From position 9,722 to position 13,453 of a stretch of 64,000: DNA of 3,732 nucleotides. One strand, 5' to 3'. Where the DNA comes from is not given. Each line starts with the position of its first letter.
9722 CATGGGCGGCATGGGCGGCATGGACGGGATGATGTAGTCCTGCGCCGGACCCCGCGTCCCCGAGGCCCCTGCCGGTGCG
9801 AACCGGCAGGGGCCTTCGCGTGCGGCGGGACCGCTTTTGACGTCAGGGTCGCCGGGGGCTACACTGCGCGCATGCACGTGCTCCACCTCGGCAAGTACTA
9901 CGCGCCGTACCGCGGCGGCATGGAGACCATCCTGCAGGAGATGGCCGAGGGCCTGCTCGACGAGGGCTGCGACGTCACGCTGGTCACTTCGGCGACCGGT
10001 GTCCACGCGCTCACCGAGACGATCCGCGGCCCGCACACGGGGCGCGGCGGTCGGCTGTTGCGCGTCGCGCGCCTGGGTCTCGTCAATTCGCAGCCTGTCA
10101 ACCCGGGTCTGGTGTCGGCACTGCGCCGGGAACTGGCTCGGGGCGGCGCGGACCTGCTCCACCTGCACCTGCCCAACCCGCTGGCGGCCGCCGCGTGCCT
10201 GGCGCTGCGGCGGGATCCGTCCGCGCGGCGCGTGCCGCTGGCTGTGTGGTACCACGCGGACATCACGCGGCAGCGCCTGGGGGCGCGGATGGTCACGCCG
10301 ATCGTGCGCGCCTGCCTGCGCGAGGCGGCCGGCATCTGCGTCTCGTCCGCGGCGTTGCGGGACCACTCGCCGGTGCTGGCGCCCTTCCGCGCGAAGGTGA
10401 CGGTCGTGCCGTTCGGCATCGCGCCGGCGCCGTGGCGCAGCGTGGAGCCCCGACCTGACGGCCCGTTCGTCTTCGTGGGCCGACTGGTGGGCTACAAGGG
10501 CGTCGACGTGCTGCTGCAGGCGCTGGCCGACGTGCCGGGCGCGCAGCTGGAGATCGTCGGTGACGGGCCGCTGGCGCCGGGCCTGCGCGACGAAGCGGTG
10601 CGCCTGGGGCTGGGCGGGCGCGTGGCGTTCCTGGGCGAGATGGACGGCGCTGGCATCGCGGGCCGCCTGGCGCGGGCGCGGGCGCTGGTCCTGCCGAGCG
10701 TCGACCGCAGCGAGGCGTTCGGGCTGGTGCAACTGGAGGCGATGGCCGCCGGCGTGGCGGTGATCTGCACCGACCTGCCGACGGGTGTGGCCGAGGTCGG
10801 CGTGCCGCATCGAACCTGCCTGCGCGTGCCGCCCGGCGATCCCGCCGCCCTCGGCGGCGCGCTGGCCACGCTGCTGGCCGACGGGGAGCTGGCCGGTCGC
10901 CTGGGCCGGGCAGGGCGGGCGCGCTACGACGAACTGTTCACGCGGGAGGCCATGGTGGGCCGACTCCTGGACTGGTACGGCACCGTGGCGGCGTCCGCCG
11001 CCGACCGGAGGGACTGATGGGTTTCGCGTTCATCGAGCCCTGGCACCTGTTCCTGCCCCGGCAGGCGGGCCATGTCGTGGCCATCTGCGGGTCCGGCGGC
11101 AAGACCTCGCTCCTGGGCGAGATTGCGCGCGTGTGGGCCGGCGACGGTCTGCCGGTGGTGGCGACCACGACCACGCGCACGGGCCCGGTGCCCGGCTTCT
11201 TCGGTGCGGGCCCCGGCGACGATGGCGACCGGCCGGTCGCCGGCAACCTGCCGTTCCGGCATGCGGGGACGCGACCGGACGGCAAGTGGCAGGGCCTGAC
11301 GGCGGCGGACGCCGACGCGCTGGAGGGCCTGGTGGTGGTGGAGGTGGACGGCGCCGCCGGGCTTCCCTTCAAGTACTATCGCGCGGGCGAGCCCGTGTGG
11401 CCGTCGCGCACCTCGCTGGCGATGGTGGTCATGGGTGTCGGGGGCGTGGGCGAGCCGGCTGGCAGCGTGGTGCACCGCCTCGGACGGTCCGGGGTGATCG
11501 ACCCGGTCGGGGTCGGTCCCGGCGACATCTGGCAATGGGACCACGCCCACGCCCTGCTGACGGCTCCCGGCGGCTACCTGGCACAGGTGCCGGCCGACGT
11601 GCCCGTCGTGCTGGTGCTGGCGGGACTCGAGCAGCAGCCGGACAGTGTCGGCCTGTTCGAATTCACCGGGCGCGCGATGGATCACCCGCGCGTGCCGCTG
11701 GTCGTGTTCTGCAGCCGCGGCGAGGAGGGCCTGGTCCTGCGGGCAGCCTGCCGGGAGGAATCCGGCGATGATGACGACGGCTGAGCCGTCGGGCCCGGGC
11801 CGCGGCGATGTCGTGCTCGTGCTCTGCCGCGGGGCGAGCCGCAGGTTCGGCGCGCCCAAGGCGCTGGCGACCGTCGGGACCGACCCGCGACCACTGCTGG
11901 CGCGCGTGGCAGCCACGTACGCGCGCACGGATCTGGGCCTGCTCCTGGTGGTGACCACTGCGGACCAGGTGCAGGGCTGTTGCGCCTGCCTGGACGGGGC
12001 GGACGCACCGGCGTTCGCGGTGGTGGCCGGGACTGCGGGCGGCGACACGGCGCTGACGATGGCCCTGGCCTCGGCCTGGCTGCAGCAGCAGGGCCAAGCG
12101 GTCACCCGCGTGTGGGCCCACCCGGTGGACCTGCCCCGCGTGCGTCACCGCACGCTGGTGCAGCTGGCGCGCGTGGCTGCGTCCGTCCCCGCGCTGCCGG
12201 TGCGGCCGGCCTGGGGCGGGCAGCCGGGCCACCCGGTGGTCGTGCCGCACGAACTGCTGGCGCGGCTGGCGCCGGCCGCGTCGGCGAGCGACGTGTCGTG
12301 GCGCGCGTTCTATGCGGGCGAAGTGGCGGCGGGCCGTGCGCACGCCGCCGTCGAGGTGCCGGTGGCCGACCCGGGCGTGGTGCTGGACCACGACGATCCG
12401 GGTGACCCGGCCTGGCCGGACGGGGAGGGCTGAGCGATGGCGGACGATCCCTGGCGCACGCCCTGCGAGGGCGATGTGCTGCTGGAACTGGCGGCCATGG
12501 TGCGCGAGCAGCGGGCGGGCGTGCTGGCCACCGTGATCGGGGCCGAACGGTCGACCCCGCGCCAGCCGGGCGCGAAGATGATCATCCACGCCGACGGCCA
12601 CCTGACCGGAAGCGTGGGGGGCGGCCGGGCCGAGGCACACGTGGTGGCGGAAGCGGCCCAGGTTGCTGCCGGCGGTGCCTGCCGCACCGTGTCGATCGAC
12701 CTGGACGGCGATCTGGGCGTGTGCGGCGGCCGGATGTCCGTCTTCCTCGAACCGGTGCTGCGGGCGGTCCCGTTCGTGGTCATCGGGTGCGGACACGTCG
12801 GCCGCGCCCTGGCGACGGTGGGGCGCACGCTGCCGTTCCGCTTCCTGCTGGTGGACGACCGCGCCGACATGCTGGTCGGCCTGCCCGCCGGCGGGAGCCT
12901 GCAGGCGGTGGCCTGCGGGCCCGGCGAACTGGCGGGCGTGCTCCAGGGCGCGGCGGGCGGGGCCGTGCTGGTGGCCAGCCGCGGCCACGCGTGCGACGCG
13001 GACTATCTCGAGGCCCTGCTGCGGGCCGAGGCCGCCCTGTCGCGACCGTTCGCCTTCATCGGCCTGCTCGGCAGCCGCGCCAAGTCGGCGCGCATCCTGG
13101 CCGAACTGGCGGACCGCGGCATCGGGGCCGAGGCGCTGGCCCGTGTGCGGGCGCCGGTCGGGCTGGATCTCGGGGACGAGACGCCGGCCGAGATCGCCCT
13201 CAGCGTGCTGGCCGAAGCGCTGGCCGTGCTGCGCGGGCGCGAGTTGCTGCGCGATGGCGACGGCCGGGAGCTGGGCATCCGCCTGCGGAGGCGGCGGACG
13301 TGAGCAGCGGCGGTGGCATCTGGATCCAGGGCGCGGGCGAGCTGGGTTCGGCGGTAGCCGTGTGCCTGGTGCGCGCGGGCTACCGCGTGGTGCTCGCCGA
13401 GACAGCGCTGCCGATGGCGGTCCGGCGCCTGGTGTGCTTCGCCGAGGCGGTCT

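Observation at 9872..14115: Complete selenium-dependent molybdenum hydroxylase maturation set (YqeC, YgfJ-like, XdhC, YqeB/EF2563) with no hydroxylase or selD nearby, coupled to a GT1 gene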

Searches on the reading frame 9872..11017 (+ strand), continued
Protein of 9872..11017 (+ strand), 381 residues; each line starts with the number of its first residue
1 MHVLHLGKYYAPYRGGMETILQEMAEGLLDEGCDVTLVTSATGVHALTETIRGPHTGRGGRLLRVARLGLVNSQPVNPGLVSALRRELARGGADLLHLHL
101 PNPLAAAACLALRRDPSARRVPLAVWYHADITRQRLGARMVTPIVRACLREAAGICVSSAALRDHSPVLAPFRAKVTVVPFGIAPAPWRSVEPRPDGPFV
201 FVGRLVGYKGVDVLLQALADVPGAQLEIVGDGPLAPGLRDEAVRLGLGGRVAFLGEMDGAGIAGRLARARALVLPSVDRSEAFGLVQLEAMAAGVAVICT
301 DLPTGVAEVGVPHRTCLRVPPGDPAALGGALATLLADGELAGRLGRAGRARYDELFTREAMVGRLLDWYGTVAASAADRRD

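Call 66: fold_search(model_id=the predicted structure, library=pdb)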
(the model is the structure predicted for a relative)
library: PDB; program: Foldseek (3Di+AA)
matches with E <= 10: 1077; with E <= 0.001: 300
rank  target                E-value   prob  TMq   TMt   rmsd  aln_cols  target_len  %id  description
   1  3c48_B                7.1e-20  1.00  0.47  0.45  10.8       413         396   24  Structure of the retaining glycosyltransferase MshA: The first step in mycothiol biosynthesis. Organism: Corynebacteri (released 2008-03-25)
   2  6kih_A                7.0e-19  1.00  0.81  0.77   3.8       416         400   24  Sucrose-phosphate synthase (tll1590) from Thermosynechococcus elongatus (released 2020-05-27)
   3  3c48_A                1.8e-18  1.00  0.46  0.44  10.9       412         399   25  Structure of the retaining glycosyltransferase MshA: The first step in mycothiol biosynthesis. Organism: Corynebacteri (released 2008-03-25)
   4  6tvp_B                2.3e-18  1.00  0.75  0.73   5.1       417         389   25  Structure of Mycobacterium smegmatis alpha-maltose-1-phosphate synthase GlgM (released 2020-04-22)
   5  6kih_B                2.8e-18  1.00  0.80  0.77   3.9       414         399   24  Sucrose-phosphate synthase (tll1590) from Thermosynechococcus elongatus (released 2020-05-27)
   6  6n1x                  3.9e-18  1.00  0.81  0.82   3.8       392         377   20  BshA from Staphylococcus aureus complexed with UDP and N-acetylglucosamine (released 2019-08-21)
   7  6tvp_A                5.6e-18  1.00  0.74  0.73   4.4       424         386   25  Structure of Mycobacterium smegmatis alpha-maltose-1-phosphate synthase GlgM (released 2020-04-22)
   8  3c4q_A                1.1e-17  1.00  0.79  0.77   3.7       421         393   24  Structure of the retaining glycosyltransferase MshA : The first step in mycothiol biosynthesis. Organism : Corynebacte (released 2008-04-01)
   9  2bis_A                2.6e-17  1.00  0.75  0.66   5.7       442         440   21  Structure of glycogen synthase from Pyrococcus abyssi (released 2005-11-28)
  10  6d9t                  4.7e-17  1.00  0.78  0.79   4.8       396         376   20  BshA from Staphylococcus aureus complexed with UDP (released 2019-05-08)
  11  3fro_A                4.7e-17  1.00  0.75  0.66   6.3       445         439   23  Crystal structure of Pyrococcus abyssi glycogen synthase with open and closed conformations (released 2010-01-12)
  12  3c4q_B                6.5e-17  1.00  0.78  0.76   3.8       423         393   23  Structure of the retaining glycosyltransferase MshA : The first step in mycothiol biosynthesis. Organism : Corynebacte (released 2008-04-01)
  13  3oka_A                7.6e-17  1.00  0.72  0.72   4.8       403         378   22  Crystal structure of Corynebacterium glutamicum PimB' in complex with GDP-Man (triclinic crystal form) (released 2010-09-15)
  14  5d00_A                1.1e-16  1.00  0.77  0.81   4.9       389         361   22  Crystal structure of BshA from B. subtilis complexed with N-acetylglucosaminyl-malate and UMP (released 2016-09-07)
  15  7qsg_A                1.2e-16  1.00  0.77  0.77   4.5       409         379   23  Methylmannose polysaccharide mannosyltransferase from M. hassiacum (released 2023-01-25)
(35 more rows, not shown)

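Call 85: find_related_loci(query=A4, collection=metagenome_contigs, flank=9000)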
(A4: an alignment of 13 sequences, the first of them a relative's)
Query A4 (391 aa) in metagenome_contigs; peptide patterns used: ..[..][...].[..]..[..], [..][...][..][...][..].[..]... (x = any residue, [..] = any of these).
108 stretches matched a pattern; 37 encode a relative of the query (tblastn E <= 1e-3); 37 distinct loci.
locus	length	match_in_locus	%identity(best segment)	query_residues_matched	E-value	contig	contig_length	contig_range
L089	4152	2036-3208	75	1-391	0e+0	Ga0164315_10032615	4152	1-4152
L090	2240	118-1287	72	1-390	0e+0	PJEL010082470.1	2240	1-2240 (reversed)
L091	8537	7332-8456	65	16-390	1e-158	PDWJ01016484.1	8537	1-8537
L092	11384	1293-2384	65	27-390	2e-156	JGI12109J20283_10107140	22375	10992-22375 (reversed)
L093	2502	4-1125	61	18-391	4e-159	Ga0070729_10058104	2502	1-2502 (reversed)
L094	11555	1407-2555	58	8-391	1e-143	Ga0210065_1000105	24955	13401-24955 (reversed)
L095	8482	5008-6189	56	1-391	5e-137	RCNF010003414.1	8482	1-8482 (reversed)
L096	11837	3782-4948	55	1-391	6e-135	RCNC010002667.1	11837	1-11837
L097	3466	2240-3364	56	17-391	6e-139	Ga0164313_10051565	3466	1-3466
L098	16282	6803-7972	55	6-391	3e-134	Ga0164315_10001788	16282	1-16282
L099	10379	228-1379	53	5-391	1e-133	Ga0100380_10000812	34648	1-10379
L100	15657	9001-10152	53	5-391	2e-133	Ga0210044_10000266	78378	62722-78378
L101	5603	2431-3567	56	12-391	8e-134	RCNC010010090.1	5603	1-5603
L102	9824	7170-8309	54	14-391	1e-131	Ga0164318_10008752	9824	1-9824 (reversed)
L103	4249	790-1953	56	4-391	4e-133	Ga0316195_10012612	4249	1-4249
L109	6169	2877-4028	55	8-390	2e-123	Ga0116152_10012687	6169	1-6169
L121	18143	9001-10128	35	10-386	6e-72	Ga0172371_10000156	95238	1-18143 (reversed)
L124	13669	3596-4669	56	33-390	1e-125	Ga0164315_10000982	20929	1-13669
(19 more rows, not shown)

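Call 94: search_protein_families(library=ncbifam, max_evalue=0.01, proteins=[L121:7630-8193:+, L100:6581-7294:+, L102:4668-5432:+, L109:2118-2693:+, L124:2578-3375:+, L121:8193-8813:+, L100:7294-7935:+, L100:7931-8803:+])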
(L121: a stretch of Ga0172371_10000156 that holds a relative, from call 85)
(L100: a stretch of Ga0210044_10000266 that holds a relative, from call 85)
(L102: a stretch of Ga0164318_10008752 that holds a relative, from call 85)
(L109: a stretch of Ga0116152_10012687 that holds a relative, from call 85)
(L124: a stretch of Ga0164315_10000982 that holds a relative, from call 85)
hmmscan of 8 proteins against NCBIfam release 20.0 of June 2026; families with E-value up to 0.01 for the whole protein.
L121:7630-8193:+ (188 aa): 0 families

L100:6581-7294:+ (238 aa): 0 families

L102:4668-5432:+ (255 aa): 0 families

L109:2118-2693:+ (192 aa): 0 families

L124:2578-3375:+ (266 aa): 1 family
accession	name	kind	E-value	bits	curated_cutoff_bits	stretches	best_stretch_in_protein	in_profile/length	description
TIGR03172.2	TIGR03172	equivalog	1.3e-10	41.5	73.05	1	20-156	1-140/209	selenium cofactor biosynthesis protein YqeC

L121:8193-8813:+ (207 aa): 6 families
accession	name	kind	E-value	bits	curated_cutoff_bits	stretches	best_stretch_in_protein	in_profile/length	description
NF045665.1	NTPtran_DVU1551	equivalog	1e-18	67.5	315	1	11-193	3-183/359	DVU_1551 family NTP transferase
TIGR03310.1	matur_MocA_YgfJ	equivalog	1.8e-13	50.9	186.45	1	11-193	2-182/188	molybdenum cofactor cytidylyltransferase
TIGR02665.1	molyb_mobA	equivalog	9e-08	32.4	151.85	1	11-148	3-134/186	molybdenum cofactor guanylyltransferase MobA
NF002741.0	PRK02726.1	equivalog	4.4e-05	23.2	179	1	11-57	10-54/200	molybdenum cofactor guanylyltransferase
NF011056.0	PRK14489.1-1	equivalog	0.00014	21.1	379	1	11-140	8-125/363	bifunctional molybdenum cofactor guanylyltransferase MobA/molybdopterin-guanine dinucleotide biosynthesis adaptor protein MobB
NF001855.0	PRK00576.1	equivalog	0.001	18.7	205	1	11-140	9-132/197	molybdenum cofactor guanylyltransferase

L100:7294-7935:+ (214 aa): 8 families
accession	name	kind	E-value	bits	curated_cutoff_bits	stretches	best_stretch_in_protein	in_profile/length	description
NF045665.1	NTPtran_DVU1551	equivalog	2.7e-17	62.9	315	1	11-203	3-185/359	DVU_1551 family NTP transferase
TIGR03310.1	matur_MocA_YgfJ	equivalog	1.3e-14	54.7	186.45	1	11-160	2-148/188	molybdenum cofactor cytidylyltransferase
TIGR02665.1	molyb_mobA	equivalog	1.8e-08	34.6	151.85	1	11-157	3-144/186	molybdenum cofactor guanylyltransferase MobA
TIGR03202.1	pucB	equivalog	3.5e-05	23.6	235.05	1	12-157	4-152/192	xanthine dehydrogenase accessory protein PucB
NF011056.0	PRK14489.1-1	equivalog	0.00022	20.5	379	1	12-143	9-129/363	bifunctional molybdenum cofactor guanylyltransferase MobA/molybdopterin-guanine dinucleotide biosynthesis adaptor protein MobB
NF001855.0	PRK00576.1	equivalog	0.00047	19.8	205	1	12-138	10-130/197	molybdenum cofactor guanylyltransferase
NF002741.0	PRK02726.1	equivalog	0.0055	16.3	179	1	11-56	10-53/200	molybdenum cofactor guanylyltransferase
NF001457.0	PRK00317.1-3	equivalog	0.0063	16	164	0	11-62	4-56/200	molybdenum cofactor guanylyltransferase MobA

L100:7931-8803:+ (291 aa): 2 families
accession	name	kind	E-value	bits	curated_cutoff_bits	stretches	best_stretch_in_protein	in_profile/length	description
NF045664.1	XdhC_rel_AOR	equivalog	8.8e-29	100.9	350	2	101-265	183-342/346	XdhC family aldehyde oxidoreductase maturation factor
TIGR02964.1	xanthine_xdhC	equivalog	2.8e-25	89.3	161.6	1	31-262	1-244/246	xanthine dehydrogenase accessory protein XdhC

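Call 99: search_solved_structures(query=A2, max_evalue=0.01)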
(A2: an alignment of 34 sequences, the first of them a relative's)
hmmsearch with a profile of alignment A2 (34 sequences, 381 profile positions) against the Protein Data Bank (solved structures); distinct sequences matched with E-value up to 0.01: 92 (the best 60 are shown).
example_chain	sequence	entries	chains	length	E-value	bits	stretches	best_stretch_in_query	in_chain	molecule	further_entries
6kih_A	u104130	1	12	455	3.7e-38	134.4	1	146-375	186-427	Tll1590 protein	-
2jjm_A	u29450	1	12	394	6.9e-35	123.7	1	4-377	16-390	GLYCOSYL TRANSFERASE, GROUP 1 FAMILY PROTEIN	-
3mbo_A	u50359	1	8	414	8.5e-35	123.4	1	4-377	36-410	Glycosyltransferase, group 1 family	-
5d00_A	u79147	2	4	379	3.8e-30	108.1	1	1-374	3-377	N-acetyl-alpha-D-glucosaminyl L-malate synthase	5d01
4n9w_A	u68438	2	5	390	1.3e-28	103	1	1-372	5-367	GDP-mannose-dependent alpha-(1-2)-phosphatidylinositol mannosyltransferase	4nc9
2gej_A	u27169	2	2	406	1.5e-28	102.8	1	1-372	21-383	PHOSPHATIDYLINOSITOL MANNOSYLTRANSFERASE (PimA)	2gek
7qsg_A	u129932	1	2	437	1.6e-25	92.9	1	124-374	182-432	D-inositol 3-phosphate glycosyltransferase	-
6tvp_A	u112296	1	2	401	3.8e-25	91.6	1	141-372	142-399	Alpha-maltose-1-phosphate synthase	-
6d9t_A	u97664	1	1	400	4.3e-25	91.4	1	5-379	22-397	Glycosyl transferase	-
6n1x_A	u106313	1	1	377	2.6e-24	88.9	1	5-374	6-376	Glycosyltransferase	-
3okc_A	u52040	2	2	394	3.5e-23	85.1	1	203-369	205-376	GDP-mannose-dependent alpha-(1-6)-phosphatidylinositol monomannoside mannosyltransferase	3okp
3oka_A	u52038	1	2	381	4e-23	84.9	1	203-368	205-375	GDP-mannose-dependent alpha-(1-6)-phosphatidylinositol monomannoside mannosyltransferase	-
3c4q_A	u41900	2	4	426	9.5e-23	83.7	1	198-377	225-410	Predicted glycosyltransferases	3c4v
3c48_A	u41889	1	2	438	1e-22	83.6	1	198-377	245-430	Predicted glycosyltransferases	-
9v0l_A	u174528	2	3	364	1.1e-17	67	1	140-375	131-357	tetrahydrobiopterin glucosyltransferases | tetrahydrobiopterin glucosyltransferase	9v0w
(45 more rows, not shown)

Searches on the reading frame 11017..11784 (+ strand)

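Call 3: search_protein_families(library=ncbifam, proteins=[window:11017-11784:+], max_evalue=0.01)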
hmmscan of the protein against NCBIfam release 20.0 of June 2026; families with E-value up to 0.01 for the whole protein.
window:11017-11784:+ (255 aa): 1 family
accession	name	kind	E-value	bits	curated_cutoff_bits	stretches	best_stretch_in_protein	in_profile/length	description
TIGR03172.2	TIGR03172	equivalog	1.1e-25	90.7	73.05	1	20-207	1-193/209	selenium cofactor biosynthesis protein YqeC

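Call 4: search_protein_families(library=pfam, proteins=[window:11017-11784:+], max_evalue=0.01)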
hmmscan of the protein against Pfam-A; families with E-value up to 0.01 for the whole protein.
window:11017-11784:+ (255 aa): 1 family
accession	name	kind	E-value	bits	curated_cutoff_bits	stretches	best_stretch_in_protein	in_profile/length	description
PF19842.5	YqeC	-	4.3e-21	76.1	27.6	1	21-155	1-144/145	YqeC protein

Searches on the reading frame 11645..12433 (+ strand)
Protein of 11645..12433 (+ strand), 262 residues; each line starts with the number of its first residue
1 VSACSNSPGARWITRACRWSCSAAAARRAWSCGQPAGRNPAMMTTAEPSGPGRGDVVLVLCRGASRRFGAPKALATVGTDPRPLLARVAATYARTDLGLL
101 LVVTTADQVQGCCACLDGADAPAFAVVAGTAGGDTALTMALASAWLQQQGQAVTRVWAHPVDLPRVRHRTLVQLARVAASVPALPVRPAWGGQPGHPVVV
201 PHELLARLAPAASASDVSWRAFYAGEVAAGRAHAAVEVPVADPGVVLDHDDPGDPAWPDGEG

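Call 3: search_protein_families(library=ncbifam, proteins=[window:11645-12433:+], max_evalue=0.01)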
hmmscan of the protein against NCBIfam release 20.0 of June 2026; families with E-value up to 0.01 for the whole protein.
window:11645-12433:+ (262 aa): 3 families
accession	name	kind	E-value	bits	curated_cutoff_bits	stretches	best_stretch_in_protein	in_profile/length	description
NF045665.1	NTPtran_DVU1551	equivalog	8.7e-14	51.3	315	1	57-254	3-185/359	DVU_1551 family NTP transferase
TIGR03310.1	matur_MocA_YgfJ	equivalog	9.4e-06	25.7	186.45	1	57-252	2-182/188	molybdenum cofactor cytidylyltransferase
NF001457.0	PRK00317.1-3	equivalog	0.0024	17.4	164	1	57-106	4-52/200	molybdenum cofactor guanylyltransferase MobA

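Call 4: search_protein_families(library=pfam, proteins=[window:11645-12433:+], max_evalue=0.01)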
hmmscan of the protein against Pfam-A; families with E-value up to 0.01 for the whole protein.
window:11645-12433:+ (262 aa): 1 family
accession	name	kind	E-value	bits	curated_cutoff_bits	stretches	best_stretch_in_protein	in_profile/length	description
PF12804.13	NTP_transf_3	-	1e-13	52.2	27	1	58-214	2-147/160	MobA-like NTP transferase domain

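Call 43: search_solved_structures(query=window:11768-12430:+, max_evalue=0.01)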
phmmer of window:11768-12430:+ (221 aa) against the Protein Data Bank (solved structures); distinct sequences matched with E-value up to 0.01: 0.

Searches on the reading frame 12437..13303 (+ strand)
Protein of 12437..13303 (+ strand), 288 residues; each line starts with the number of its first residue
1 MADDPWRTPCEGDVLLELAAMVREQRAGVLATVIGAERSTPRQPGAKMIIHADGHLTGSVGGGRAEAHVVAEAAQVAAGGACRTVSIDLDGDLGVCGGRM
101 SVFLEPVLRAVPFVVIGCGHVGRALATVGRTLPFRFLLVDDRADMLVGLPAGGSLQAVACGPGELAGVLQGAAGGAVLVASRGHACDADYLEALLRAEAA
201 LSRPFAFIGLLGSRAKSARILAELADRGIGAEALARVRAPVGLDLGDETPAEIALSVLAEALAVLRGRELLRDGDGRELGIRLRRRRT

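Call 3: search_protein_families(library=ncbifam, proteins=[window:12437-13303:+], max_evalue=0.01)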
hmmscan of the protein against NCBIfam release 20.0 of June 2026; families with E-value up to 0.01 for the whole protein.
window:12437-13303:+ (288 aa): 2 families
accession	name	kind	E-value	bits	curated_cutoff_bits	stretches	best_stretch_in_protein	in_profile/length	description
NF045664.1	XdhC_rel_AOR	equivalog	7.6e-47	160.3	350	2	102-263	186-342/346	XdhC family aldehyde oxidoreductase maturation factor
TIGR02964.1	xanthine_xdhC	equivalog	5.3e-34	117.9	161.6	1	29-261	1-245/246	xanthine dehydrogenase accessory protein XdhC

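Call 4: search_protein_families(library=pfam, proteins=[window:12437-13303:+], max_evalue=0.01)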
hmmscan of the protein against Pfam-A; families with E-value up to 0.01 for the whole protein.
window:12437-13303:+ (288 aa): 2 families
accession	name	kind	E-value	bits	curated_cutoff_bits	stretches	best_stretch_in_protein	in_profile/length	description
PF13478.12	XdhC_C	-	1.7e-31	109.8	29.7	1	114-260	2-124/125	XdhC Rossmann domain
PF02625.21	XdhC_CoxI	-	1.4e-19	70.2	24.3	1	22-87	2-67/68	XdhC and CoxI family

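Call 6: find_encoding_contigs(protein=window:12437-13303:+, flank=10000, max_places=6)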
Protein window:12437-13303:+ (288 aa): no gene with exactly this product is on record in the collection.
